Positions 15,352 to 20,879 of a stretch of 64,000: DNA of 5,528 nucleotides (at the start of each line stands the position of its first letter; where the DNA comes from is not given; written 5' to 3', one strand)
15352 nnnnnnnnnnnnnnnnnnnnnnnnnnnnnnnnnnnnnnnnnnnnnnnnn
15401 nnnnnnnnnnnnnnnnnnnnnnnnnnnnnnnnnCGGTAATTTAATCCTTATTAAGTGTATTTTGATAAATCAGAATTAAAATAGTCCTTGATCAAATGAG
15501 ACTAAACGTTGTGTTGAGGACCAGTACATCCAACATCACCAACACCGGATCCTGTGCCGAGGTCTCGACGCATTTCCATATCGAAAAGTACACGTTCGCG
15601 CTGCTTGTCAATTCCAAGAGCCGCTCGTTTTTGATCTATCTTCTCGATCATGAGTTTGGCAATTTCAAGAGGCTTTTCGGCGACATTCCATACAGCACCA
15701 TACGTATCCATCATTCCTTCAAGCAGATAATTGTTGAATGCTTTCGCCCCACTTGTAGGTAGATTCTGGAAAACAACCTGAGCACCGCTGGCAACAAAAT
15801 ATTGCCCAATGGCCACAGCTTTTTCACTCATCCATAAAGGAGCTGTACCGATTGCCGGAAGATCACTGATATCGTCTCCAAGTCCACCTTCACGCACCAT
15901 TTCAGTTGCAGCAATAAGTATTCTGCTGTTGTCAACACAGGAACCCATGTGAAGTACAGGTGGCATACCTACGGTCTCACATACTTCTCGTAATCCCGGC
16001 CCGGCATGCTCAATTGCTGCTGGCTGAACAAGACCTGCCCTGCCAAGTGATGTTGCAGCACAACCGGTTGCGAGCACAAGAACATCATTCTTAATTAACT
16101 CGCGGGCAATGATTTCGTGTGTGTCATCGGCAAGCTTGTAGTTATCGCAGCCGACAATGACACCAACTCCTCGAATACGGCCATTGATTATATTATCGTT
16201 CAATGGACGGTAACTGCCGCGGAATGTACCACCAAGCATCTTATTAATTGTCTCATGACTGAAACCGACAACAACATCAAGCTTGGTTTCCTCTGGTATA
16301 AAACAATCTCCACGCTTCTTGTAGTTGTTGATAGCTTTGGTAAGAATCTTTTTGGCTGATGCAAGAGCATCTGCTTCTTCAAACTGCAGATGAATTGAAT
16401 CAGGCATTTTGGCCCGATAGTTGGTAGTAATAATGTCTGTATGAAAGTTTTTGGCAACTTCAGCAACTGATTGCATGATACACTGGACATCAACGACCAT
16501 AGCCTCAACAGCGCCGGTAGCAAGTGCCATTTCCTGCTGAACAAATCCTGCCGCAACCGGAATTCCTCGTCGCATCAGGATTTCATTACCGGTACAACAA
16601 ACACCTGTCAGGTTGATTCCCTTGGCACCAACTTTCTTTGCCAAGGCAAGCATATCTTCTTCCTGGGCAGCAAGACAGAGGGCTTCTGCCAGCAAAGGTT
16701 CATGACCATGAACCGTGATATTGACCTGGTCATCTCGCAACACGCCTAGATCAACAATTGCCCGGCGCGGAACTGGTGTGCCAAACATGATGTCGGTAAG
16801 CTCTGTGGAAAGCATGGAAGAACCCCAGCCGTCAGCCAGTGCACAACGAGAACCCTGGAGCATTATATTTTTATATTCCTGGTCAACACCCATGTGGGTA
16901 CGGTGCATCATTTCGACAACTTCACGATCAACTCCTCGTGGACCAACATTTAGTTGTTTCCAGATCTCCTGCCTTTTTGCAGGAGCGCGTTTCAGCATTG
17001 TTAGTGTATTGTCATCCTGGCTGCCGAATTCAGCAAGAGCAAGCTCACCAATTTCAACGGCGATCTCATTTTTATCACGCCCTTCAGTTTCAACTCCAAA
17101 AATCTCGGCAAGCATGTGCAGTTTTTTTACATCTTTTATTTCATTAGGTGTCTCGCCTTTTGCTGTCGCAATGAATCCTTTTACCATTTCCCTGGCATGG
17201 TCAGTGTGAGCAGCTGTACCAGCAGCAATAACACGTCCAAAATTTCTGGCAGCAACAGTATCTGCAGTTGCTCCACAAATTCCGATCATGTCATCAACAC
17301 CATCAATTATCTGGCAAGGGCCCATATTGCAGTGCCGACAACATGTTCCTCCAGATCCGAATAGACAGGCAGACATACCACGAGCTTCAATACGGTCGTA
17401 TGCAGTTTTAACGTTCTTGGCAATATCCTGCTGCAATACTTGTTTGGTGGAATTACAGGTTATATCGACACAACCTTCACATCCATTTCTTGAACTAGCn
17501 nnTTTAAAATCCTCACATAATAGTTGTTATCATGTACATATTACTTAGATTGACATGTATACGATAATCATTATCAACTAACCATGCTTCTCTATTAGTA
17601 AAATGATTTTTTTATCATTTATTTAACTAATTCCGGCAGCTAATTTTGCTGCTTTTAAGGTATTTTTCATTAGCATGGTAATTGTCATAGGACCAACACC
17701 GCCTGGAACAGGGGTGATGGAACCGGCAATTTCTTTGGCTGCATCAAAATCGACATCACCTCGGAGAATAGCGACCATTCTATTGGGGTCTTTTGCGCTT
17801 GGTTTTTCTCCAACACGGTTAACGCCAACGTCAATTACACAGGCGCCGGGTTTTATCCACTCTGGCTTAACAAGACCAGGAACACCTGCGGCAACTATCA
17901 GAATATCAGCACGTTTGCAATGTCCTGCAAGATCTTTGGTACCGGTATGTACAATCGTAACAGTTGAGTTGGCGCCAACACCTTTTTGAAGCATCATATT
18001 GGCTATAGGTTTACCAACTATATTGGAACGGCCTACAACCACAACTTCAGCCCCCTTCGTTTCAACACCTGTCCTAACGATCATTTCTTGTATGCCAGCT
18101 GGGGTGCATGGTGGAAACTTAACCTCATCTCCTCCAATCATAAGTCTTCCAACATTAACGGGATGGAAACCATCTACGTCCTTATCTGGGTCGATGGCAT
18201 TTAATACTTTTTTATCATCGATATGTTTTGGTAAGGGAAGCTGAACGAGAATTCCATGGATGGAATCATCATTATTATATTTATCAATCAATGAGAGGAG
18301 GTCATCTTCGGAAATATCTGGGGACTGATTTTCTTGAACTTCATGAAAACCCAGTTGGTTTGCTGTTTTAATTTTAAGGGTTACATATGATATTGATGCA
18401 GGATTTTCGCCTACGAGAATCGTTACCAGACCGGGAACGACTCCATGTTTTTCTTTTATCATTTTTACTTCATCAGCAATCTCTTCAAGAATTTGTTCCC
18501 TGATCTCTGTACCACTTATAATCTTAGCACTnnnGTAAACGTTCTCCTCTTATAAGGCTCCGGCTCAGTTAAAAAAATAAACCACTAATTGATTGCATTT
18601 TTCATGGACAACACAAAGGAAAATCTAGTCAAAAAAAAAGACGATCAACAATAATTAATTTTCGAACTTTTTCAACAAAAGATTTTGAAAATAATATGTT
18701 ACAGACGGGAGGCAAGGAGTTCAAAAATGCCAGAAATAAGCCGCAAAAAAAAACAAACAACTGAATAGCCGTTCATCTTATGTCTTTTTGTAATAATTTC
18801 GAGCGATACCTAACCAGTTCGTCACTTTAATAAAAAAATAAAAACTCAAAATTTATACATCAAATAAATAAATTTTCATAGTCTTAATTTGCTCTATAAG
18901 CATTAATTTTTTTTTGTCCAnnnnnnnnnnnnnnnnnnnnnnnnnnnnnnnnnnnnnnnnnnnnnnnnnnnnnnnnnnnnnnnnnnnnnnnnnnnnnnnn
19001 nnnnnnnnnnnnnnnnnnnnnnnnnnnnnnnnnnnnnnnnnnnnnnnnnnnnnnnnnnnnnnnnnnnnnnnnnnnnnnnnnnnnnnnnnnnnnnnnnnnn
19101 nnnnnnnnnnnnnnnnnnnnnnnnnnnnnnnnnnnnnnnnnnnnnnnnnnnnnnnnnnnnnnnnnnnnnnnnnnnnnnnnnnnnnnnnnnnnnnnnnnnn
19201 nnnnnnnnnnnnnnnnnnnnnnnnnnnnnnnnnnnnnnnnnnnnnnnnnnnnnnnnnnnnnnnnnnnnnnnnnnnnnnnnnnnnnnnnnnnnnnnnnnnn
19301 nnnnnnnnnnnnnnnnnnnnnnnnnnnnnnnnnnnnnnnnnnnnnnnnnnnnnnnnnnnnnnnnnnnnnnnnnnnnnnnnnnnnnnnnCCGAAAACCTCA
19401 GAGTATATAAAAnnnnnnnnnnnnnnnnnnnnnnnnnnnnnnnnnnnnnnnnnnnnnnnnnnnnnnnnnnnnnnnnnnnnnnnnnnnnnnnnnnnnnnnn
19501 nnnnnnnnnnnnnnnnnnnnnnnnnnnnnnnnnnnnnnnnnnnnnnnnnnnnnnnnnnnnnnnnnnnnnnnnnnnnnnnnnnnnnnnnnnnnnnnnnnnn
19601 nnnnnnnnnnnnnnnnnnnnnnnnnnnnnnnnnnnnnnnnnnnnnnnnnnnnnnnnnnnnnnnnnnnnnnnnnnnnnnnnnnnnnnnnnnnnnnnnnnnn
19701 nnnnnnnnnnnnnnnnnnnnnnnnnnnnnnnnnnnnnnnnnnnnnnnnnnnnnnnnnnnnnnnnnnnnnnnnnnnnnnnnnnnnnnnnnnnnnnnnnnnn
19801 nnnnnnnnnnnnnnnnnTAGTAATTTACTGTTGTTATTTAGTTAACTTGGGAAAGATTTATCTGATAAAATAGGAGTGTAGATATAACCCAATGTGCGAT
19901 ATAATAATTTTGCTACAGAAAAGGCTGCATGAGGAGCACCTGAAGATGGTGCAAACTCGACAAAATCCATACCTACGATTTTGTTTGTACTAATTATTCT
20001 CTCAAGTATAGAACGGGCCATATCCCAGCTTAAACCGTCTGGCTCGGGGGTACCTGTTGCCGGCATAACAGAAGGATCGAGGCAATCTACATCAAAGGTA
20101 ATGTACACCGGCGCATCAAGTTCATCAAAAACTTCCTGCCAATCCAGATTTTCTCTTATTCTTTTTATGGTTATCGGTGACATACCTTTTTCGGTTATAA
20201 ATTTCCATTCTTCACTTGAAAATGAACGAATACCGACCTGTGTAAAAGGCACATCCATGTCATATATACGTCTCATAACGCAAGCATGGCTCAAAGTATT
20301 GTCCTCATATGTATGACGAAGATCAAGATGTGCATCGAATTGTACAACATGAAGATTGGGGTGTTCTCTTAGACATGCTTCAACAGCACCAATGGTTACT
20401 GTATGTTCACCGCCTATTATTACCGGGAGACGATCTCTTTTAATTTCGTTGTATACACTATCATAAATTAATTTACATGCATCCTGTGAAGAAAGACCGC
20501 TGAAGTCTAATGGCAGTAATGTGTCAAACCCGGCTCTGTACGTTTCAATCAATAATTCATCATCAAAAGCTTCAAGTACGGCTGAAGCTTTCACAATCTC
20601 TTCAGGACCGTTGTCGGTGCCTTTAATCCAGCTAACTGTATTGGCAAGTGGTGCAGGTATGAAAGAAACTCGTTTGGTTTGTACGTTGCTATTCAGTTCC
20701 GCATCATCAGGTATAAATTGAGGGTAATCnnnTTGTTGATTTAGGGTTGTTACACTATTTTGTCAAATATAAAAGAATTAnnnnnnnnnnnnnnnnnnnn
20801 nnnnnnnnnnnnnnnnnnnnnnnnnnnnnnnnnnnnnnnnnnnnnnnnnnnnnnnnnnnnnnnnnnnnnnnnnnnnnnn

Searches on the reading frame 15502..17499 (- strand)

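Call 16: search_protein_families(library=pfam, proteins=[window:15502-17499:-], max_evalue=0.0001)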
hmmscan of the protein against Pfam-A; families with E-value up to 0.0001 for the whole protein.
window:15502-17499:- (665 aa): 1 family
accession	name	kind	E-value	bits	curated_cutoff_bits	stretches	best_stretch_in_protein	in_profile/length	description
PF03063.25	Prismane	-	1.7e-155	519.1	27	1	52-609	1-511/513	Prismane/CO dehydrogenase family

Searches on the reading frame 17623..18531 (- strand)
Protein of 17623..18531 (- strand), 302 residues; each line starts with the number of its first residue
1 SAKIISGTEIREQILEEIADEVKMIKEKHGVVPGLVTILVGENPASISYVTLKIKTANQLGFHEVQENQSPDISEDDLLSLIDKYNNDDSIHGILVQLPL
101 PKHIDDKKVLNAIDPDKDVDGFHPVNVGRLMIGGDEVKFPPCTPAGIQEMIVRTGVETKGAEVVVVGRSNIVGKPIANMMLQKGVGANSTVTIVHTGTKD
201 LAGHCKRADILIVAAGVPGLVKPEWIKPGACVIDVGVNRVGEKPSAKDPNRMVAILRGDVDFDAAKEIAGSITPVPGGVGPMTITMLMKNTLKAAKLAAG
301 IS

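Call 16: search_protein_families(library=pfam, proteins=[window:17623-18531:-], max_evalue=0.0001)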
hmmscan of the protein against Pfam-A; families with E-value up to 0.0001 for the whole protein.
window:17623-18531:- (302 aa): 2 families
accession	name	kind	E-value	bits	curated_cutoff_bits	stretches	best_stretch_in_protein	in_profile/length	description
PF02882.25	THF_DHG_CYH_C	-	7.1e-63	211.1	27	1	123-297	1-158/160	Tetrahydrofolate dehydrogenase/cyclohydrolase, NAD(P)-binding domain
PF00763.28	THF_DHG_CYH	-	3e-39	134.3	32.8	1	5-120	1-115/115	Tetrahydrofolate dehydrogenase/cyclohydrolase, catalytic domain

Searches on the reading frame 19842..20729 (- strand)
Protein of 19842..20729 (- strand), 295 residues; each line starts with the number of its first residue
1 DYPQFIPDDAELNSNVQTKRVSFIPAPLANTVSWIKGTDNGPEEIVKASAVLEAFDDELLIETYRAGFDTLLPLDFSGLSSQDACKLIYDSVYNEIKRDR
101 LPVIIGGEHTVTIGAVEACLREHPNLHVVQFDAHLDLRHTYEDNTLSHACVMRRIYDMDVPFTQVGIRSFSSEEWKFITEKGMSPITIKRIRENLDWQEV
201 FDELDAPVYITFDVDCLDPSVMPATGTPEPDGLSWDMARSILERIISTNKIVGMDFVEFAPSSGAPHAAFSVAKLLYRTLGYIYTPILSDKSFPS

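Call 16: search_protein_families(library=pfam, proteins=[window:19842-20729:-], max_evalue=0.0001)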
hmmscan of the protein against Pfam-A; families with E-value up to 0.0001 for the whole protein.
window:19842-20729:- (295 aa): 1 family
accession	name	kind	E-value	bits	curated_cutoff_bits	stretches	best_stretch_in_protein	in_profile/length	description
PF00491.26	Arginase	-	1.4e-63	215.5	22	1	20-278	2-276/280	Arginase family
